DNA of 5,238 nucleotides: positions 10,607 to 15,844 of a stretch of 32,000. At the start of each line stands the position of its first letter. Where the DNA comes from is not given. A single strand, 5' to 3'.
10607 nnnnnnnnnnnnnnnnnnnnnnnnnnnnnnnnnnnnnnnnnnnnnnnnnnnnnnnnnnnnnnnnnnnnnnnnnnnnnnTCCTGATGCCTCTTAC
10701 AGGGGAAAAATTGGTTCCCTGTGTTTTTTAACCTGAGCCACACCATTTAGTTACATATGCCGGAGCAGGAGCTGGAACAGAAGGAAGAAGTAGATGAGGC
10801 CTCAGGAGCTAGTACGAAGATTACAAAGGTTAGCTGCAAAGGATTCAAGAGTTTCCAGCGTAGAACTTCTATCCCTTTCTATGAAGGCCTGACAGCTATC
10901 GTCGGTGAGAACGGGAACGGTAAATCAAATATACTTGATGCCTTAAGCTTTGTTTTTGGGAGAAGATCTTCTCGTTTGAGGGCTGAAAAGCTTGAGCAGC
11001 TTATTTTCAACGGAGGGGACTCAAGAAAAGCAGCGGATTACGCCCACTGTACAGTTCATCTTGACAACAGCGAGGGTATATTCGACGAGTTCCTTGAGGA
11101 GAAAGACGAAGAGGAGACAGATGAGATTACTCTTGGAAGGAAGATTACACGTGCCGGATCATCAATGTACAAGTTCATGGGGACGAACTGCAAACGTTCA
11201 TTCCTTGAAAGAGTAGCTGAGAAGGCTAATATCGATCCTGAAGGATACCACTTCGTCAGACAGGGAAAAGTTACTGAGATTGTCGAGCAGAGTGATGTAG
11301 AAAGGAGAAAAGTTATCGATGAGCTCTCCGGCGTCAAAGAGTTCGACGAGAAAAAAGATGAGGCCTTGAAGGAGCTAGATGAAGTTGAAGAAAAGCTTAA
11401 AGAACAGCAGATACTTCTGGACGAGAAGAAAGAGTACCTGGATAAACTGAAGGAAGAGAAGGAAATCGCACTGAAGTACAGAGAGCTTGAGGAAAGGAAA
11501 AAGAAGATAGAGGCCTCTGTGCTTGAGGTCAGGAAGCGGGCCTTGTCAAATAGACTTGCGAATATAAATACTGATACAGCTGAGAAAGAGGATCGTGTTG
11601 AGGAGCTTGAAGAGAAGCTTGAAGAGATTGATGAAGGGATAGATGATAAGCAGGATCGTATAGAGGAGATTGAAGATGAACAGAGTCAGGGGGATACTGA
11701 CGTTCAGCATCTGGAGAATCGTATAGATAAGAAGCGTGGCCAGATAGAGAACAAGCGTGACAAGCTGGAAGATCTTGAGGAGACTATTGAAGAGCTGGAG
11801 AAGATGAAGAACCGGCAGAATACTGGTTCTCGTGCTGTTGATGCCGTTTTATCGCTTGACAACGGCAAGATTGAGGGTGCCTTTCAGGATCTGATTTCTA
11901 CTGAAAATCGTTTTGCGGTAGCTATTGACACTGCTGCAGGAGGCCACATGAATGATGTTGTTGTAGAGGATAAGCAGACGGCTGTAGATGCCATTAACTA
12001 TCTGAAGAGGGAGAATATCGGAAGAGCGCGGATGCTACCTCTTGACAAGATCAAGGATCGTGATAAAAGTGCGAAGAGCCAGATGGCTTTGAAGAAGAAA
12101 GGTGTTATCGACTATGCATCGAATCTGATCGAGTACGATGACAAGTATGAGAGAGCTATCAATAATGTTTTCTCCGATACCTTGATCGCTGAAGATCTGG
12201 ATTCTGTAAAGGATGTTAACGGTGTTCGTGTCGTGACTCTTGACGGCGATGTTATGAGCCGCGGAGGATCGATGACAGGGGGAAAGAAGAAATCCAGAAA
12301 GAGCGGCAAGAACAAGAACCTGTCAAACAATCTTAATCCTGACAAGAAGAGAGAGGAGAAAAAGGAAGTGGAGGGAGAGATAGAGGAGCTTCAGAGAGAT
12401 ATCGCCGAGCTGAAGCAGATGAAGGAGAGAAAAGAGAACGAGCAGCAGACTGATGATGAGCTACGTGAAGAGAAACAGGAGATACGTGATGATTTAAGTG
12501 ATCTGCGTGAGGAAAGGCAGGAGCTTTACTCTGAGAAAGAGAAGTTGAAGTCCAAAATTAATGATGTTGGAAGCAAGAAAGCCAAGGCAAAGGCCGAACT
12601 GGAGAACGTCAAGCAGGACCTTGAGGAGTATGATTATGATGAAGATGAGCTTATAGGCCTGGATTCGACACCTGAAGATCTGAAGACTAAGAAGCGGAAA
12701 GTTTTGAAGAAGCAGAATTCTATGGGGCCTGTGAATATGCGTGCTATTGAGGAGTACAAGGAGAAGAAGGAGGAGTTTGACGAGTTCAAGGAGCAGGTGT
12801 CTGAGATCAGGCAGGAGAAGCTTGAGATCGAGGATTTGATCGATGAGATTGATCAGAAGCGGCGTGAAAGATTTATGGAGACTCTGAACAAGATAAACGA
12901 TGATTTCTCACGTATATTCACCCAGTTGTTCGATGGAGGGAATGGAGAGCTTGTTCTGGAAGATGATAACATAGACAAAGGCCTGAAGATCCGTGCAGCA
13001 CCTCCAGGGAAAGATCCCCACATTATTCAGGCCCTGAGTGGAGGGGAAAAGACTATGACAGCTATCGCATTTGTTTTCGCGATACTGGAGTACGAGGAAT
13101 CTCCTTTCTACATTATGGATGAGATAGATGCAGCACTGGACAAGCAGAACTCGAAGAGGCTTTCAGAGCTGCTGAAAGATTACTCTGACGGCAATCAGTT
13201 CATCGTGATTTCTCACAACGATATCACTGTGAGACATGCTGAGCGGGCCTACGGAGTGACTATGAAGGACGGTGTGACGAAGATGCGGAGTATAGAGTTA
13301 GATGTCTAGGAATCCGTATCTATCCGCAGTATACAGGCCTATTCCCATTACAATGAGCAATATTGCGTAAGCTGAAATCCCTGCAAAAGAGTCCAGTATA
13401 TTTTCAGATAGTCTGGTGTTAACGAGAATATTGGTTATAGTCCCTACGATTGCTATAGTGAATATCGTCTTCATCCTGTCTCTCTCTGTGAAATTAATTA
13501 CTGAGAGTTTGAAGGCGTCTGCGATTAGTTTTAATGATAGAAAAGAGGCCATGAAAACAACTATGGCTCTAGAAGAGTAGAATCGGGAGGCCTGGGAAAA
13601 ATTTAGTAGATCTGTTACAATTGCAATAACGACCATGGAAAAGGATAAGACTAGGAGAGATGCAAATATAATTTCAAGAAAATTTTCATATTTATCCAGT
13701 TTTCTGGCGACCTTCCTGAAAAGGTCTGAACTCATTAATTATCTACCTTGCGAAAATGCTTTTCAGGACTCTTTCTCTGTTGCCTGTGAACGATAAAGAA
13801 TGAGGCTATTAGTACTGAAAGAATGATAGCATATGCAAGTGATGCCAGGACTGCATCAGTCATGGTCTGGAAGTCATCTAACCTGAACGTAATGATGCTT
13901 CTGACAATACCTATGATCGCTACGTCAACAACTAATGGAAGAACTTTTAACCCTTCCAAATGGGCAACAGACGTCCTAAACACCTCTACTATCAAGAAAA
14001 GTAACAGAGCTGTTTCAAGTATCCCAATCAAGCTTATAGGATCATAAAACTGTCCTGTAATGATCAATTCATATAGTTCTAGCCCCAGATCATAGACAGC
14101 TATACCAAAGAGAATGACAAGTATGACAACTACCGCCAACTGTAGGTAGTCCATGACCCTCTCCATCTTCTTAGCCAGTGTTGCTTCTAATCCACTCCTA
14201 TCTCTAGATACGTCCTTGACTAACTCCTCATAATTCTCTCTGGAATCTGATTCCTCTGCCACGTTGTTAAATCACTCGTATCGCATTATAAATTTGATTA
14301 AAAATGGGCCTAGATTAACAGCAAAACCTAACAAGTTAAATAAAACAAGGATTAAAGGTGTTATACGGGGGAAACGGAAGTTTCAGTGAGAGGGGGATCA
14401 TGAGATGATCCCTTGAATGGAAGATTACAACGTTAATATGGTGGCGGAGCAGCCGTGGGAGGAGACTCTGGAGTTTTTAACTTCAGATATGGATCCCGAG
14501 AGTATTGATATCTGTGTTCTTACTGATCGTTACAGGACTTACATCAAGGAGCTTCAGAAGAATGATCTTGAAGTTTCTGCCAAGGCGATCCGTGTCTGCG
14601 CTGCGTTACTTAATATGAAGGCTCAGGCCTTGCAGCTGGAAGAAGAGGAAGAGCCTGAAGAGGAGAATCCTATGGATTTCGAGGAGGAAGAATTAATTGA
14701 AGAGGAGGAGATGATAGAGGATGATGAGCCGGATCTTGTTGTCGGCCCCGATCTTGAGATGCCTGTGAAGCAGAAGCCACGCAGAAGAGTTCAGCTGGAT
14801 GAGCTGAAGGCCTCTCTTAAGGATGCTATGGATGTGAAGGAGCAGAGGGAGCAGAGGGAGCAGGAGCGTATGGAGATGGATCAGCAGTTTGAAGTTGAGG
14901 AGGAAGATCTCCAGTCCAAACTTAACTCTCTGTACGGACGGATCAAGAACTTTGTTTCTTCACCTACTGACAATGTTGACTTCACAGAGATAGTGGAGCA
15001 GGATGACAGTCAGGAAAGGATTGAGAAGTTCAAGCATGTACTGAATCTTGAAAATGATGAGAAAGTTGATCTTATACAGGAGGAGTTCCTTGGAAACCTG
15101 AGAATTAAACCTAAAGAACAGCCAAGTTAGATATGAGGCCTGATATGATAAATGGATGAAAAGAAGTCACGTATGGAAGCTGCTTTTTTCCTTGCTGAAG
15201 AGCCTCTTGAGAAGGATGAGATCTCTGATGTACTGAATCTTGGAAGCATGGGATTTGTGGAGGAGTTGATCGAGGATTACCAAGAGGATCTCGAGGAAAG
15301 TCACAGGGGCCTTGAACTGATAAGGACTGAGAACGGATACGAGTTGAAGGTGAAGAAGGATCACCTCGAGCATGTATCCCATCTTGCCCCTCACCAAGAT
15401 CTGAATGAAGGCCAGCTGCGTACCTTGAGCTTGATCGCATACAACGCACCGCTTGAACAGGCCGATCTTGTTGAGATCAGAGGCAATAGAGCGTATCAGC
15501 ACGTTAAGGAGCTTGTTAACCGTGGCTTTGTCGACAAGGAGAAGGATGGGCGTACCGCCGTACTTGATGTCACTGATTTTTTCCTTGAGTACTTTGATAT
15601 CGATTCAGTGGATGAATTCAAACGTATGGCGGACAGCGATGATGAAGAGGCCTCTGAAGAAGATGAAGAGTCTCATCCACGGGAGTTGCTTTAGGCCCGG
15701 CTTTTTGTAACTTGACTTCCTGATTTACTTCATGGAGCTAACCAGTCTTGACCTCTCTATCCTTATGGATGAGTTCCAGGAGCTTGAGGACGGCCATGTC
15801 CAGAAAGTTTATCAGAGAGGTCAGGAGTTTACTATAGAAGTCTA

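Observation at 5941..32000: Highly iterated palindrome: AGGCCT about every 250 bp, independent of frame, strand and coding status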

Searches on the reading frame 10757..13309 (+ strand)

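Call 6: search_protein_families(library=pfam, proteins=[window:10757-13309:+])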
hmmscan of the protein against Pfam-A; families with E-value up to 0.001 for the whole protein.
window:10757-13309:+ (850 aa): 6 families
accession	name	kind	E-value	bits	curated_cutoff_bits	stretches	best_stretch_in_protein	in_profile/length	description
PF02463.25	SMC_N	-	2.7e-44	151.7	40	1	22-841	2-219/220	RecF/RecN/SMC N terminal domain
PF06470.18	SMC_hinge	-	3.2e-27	95.7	22.5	1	372-483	4-111/116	SMC proteins Flexible Hinge Domain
PF13175.12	AAA_15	-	5.1e-18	66.3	32.1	2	21-338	2-292/374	AAA ATPase domain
PF13476.12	AAA_23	-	5.2e-17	63.6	27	1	24-252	1-201/201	AAA domain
PF13304.12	AAA_21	-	9.9e-10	39.4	27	2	45-74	1-26/304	AAA domain, putative AbiEii toxin, Type IV TA system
PF13555.12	AAA_29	-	1.2e-05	25.4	27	1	32-67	11-46/61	P-loop containing region of AAA domain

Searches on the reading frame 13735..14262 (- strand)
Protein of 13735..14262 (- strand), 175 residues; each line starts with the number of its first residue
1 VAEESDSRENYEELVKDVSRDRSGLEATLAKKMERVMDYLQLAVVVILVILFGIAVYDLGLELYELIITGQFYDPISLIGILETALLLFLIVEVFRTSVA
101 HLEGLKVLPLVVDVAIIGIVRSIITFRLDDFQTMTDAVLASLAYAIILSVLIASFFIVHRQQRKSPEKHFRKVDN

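Call 7: search_protein_families(library=pfam, proteins=[window:13735-14262:-])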
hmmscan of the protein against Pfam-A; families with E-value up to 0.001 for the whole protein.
window:13735-14262:- (175 aa): 1 family
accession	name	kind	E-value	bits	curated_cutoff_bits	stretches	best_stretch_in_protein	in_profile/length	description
PF06146.17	PsiE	-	2e-09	38.1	23.9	1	42-162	4-121/122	Phosphate-starvation-inducible E family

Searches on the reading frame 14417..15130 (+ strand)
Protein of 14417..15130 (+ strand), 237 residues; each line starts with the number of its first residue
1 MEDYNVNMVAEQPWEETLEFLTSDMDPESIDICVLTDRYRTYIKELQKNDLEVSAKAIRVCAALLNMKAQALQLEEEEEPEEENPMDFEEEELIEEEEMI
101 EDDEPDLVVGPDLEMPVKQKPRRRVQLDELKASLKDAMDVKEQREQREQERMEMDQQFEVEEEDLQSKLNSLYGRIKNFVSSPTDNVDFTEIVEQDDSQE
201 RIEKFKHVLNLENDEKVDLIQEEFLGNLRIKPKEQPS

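Call 7: search_protein_families(library=pfam, proteins=[window:14417-15130:+])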
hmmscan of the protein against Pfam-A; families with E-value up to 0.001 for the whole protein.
window:14417-15130:+ (237 aa): 1 family
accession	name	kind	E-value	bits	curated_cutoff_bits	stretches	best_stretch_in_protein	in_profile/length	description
PF02616.19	SMC_ScpA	-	2.8e-12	47.6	24.6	2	24-94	6-75/232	Segregation and condensation protein ScpA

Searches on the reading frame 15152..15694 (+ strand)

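Call 7: search_protein_families(library=pfam, proteins=[window:15152-15694:+])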
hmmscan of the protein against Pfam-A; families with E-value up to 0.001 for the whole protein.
window:15152-15694:+ (180 aa): 1 family
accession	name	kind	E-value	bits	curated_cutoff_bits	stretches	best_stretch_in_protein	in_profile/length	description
PF04079.22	SMC_ScpB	-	3.2e-36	124.8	27.4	1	7-158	2-159/160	Segregation and condensation complex subunit ScpB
